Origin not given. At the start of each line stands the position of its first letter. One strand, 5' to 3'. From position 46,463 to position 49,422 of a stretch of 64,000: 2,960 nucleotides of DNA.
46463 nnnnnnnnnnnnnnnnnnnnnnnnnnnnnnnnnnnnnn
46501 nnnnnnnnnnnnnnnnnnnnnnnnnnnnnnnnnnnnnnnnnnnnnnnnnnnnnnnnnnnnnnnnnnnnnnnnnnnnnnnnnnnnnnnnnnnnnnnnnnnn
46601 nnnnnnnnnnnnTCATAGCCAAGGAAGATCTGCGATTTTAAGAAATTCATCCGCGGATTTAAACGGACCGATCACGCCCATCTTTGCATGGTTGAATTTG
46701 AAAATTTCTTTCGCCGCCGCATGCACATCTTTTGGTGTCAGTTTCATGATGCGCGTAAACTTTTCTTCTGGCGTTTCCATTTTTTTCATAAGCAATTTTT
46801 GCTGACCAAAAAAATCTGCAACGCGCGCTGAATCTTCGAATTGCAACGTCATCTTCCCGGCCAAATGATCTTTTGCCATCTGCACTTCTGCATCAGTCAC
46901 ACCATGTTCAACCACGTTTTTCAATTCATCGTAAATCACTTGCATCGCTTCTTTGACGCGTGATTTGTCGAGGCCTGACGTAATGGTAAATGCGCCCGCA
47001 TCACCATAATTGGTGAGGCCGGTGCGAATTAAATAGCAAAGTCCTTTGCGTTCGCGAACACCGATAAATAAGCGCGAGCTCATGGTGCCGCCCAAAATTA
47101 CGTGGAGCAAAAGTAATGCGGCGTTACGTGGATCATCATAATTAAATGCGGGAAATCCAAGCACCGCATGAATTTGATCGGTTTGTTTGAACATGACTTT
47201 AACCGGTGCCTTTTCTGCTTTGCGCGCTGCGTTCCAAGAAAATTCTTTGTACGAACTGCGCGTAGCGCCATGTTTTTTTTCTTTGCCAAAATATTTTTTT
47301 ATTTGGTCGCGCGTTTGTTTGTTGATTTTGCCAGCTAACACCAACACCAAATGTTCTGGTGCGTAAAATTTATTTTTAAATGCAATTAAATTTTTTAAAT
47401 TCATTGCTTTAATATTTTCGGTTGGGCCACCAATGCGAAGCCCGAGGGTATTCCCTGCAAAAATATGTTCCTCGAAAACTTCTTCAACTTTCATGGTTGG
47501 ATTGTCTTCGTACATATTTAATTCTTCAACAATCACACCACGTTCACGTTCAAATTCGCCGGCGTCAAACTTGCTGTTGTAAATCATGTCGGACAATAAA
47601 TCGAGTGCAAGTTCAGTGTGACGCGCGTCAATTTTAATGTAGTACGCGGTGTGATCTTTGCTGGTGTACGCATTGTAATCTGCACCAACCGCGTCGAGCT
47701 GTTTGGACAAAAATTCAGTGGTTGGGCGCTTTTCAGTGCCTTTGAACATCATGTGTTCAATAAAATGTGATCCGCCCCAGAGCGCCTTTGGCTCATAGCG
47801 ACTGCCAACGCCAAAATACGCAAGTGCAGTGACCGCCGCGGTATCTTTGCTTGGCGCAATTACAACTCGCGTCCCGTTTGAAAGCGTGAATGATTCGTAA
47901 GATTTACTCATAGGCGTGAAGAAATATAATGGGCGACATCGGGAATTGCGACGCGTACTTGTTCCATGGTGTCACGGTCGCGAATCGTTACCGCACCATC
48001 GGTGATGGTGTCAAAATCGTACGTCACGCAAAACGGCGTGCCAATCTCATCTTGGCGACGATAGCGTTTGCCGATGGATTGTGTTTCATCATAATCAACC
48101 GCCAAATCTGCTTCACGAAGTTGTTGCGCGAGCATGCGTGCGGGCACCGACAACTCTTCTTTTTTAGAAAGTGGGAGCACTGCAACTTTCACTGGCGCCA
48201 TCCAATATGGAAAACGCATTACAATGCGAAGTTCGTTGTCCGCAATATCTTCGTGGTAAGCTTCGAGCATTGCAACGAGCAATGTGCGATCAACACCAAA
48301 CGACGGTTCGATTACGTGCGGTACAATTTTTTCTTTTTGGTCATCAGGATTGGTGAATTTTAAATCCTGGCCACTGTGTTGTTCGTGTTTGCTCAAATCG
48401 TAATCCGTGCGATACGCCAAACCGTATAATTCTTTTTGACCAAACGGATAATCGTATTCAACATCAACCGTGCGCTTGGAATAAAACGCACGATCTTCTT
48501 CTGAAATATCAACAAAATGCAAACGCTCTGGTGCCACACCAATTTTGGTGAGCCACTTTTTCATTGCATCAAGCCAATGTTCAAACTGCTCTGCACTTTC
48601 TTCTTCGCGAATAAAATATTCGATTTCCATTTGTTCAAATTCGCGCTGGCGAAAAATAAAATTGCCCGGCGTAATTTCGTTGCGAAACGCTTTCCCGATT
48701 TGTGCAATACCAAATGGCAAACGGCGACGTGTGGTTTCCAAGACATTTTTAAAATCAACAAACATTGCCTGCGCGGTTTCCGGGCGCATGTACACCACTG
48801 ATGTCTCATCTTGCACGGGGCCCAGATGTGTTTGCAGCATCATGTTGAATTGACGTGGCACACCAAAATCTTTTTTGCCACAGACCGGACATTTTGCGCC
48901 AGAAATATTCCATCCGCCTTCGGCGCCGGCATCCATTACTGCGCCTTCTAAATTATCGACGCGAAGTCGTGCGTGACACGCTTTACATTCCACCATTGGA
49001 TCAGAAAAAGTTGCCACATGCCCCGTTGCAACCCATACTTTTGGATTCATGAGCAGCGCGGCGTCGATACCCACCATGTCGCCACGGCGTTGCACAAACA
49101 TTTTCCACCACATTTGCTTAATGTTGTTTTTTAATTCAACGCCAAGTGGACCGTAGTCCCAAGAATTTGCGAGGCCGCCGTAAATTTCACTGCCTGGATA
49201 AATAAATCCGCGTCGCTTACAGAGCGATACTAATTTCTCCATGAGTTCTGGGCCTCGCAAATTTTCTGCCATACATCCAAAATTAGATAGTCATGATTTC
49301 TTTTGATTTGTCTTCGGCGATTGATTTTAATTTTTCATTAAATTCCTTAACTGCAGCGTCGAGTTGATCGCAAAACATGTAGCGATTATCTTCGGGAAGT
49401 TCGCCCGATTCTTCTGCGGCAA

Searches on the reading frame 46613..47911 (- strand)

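Call 67: search_protein_families(library=pfam, proteins=[window:46613-47911:-], max_evalue=0.00001)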
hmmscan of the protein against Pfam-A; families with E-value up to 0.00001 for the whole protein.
window:46613-47911:- (432 aa): 2 families
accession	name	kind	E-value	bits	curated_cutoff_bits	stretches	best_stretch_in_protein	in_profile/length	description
PF05193.26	Peptidase_M16_C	-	6.8e-38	130.8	23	1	170-348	2-179/181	Peptidase M16 inactive domain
PF00675.25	Peptidase_M16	-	8.5e-37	126.8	22.3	1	16-163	2-148/149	Insulinase (Peptidase family M16)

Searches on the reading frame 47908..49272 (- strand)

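Call 67: search_protein_families(library=pfam, proteins=[window:47908-49272:-], max_evalue=0.00001)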
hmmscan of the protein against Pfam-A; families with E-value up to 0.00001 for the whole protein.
window:47908-49272:- (454 aa): 2 families
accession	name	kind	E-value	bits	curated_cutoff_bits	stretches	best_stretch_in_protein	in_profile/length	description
PF03129.25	HGTP_anticodon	-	7.2e-24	84.2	21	1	362-452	1-93/94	Anticodon binding domain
PF00587.30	tRNA-synt_2b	-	3.5e-14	53.7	29.3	1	157-334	8-175/179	tRNA synthetase class II core domain (G, H, P, S and T)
